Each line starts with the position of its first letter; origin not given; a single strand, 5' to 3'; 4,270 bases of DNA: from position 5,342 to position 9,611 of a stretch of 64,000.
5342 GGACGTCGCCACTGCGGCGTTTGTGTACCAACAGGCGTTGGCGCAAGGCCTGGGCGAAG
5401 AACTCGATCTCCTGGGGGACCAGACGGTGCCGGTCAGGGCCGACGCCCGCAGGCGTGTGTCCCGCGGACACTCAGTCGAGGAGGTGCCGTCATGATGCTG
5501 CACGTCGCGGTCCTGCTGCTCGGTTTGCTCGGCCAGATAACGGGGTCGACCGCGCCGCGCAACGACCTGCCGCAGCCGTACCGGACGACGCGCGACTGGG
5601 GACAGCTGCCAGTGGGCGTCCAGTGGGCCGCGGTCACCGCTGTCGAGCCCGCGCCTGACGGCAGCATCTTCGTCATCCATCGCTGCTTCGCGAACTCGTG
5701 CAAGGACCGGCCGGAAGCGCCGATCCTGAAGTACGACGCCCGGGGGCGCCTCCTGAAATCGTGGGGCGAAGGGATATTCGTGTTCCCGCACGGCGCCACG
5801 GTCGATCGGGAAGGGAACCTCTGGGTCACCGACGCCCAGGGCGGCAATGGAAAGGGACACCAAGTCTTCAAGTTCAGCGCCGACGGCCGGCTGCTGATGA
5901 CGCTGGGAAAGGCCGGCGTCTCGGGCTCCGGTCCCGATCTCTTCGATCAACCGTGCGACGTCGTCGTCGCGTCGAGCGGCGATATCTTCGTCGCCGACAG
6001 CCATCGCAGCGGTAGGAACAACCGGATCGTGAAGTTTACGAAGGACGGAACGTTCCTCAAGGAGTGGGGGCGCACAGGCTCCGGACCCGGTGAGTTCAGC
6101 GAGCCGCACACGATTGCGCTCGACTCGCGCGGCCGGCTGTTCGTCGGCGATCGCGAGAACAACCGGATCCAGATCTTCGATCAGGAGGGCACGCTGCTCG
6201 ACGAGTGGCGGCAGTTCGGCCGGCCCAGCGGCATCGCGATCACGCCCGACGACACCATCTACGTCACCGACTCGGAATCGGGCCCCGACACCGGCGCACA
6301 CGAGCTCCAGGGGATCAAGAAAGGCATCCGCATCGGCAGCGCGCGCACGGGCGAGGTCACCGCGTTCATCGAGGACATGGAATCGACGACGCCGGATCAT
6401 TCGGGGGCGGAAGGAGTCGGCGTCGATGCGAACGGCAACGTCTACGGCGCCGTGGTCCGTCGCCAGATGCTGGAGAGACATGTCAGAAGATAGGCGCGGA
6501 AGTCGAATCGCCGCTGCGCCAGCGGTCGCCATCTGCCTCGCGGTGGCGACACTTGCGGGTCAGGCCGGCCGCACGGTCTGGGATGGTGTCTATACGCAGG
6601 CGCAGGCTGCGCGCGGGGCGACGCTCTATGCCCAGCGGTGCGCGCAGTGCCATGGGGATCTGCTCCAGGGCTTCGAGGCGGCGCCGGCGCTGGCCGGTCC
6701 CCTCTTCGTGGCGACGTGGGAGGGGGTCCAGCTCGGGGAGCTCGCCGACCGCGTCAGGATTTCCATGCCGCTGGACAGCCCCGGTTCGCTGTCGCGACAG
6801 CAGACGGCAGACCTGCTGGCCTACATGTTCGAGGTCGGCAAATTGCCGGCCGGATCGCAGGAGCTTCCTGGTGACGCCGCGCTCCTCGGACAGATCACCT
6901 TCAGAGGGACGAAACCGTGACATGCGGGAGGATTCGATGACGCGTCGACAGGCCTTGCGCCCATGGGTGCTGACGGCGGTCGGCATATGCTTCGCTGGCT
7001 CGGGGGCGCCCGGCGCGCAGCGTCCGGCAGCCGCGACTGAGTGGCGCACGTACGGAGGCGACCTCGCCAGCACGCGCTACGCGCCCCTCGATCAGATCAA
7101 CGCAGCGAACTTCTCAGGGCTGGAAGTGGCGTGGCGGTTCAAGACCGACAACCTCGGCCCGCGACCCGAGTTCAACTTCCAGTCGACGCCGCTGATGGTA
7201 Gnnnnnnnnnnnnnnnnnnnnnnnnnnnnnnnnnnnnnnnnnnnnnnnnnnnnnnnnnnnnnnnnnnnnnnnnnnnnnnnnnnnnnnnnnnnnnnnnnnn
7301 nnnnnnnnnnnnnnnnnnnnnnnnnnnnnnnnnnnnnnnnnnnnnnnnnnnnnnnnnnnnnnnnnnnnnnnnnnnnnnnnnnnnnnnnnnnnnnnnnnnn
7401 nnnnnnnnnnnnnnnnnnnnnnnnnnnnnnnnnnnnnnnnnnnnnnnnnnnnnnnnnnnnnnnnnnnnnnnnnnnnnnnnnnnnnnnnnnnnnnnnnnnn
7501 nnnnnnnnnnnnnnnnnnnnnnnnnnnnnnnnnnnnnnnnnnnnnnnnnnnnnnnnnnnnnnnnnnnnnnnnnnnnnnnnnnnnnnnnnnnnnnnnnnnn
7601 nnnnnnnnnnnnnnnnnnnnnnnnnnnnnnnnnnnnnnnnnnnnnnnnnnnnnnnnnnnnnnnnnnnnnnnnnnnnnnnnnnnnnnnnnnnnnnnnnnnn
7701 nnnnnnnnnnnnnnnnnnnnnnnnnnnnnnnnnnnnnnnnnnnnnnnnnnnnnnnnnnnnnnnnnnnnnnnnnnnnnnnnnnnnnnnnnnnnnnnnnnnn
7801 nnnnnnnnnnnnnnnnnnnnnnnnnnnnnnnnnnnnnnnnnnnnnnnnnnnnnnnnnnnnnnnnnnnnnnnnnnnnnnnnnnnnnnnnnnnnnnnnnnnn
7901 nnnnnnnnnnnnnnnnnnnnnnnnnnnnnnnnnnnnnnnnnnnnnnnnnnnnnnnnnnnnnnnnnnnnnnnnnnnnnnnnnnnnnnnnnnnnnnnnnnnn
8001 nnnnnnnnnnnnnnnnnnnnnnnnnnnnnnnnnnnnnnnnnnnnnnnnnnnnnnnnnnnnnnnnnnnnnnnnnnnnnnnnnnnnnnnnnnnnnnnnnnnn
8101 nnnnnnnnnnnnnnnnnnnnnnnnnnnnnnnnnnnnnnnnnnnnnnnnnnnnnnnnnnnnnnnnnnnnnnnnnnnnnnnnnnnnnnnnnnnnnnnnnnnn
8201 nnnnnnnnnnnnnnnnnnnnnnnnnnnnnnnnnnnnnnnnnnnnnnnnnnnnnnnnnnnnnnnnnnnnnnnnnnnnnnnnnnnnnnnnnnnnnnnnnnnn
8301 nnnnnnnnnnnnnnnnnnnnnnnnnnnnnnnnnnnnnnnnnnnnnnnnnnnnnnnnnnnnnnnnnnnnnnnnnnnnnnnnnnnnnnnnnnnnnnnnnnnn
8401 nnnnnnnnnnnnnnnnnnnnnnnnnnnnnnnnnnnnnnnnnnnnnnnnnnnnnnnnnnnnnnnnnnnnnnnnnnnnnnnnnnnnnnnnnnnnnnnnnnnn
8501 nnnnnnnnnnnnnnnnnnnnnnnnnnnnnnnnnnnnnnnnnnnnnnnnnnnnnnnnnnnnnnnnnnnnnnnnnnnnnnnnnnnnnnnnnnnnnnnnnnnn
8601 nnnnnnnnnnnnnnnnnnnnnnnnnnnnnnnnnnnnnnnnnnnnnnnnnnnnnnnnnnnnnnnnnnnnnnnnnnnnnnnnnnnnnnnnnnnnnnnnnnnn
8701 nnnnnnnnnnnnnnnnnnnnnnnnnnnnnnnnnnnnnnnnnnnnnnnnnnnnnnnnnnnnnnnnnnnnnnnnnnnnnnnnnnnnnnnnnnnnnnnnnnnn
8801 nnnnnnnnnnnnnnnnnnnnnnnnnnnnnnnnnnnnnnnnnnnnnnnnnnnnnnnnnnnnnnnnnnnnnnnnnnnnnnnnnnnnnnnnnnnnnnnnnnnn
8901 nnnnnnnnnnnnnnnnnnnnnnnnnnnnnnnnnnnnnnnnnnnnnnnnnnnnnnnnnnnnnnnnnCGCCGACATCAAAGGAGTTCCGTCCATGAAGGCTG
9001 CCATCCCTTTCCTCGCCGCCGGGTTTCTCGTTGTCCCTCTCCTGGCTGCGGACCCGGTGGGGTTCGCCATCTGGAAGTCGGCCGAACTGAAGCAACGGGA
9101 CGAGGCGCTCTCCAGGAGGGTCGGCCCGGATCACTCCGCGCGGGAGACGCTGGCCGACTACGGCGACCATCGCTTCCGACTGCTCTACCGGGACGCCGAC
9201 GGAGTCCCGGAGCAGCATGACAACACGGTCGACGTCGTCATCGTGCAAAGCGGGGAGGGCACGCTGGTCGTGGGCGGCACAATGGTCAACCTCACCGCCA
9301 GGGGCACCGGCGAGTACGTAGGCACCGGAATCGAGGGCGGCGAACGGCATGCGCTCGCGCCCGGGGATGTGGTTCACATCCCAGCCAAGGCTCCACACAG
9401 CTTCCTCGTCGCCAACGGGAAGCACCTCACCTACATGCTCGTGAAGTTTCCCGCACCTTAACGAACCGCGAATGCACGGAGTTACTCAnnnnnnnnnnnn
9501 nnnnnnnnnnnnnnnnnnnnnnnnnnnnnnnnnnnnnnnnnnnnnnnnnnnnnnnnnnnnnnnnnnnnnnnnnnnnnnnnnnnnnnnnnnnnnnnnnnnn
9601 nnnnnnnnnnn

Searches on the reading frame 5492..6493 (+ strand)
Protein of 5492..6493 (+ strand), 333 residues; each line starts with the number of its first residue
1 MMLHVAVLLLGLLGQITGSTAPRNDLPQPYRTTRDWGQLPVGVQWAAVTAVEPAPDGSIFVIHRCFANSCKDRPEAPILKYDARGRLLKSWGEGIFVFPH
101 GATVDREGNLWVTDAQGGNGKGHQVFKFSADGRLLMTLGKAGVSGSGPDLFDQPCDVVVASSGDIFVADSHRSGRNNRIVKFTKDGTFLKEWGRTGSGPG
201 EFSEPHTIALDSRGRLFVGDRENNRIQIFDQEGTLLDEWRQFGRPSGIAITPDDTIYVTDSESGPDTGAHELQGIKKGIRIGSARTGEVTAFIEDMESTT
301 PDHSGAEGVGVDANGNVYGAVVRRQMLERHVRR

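Call 61: search_protein_families(library=pfam, proteins=[window:5492-6493:+])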
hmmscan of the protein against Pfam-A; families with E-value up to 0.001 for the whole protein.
window:5492-6493:+ (333 aa): 7 families
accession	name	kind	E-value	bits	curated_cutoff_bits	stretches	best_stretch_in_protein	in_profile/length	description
PF01436.27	NHL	-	1.8e-27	94.4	20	2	202-229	1-28/28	NHL repeat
PF08450.18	SGL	-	1.9e-08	34.7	26.3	0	199-259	183-243/246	SMP-30/Gluconolactonase/LRE-like region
PF17170.10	DUF5128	-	3.8e-08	33.3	22.9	1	159-234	50-123/321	6-bladed beta-propeller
PF13449.12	Phytase-like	-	8e-07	29.7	27.6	0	208-314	73-134/284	Esterase-like activity of phytase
PF20067.5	SSL_N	-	3.8e-05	23.9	18.9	0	301-321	18-38/46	Strictosidine synthase-like, N-terminal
PF06739.17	SBBP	-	0.00027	21.2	20.5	0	308-318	17-27/38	Beta-propeller repeat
PF24684.1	Vgb_lyase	-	0.00042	19.7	50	0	200-259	220-281/290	Virginiamycin B lyase family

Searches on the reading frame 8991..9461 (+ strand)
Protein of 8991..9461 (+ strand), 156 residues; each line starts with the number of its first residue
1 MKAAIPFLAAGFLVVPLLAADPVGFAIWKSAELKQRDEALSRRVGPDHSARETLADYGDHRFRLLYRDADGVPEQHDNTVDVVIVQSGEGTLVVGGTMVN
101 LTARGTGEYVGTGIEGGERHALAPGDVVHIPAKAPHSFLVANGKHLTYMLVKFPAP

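Call 61: search_protein_families(library=pfam, proteins=[window:8991-9461:+])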
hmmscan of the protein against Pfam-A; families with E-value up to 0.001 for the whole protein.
window:8991-9461:+ (156 aa): 2 families
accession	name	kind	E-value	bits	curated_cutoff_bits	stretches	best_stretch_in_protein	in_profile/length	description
PF07883.17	Cupin_2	-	9.8e-10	38.5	27.2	1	115-145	33-63/70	Cupin domain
PF02311.25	AraC_binding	-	1.8e-05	24.9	21.1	0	102-155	29-78/135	AraC-like ligand binding domain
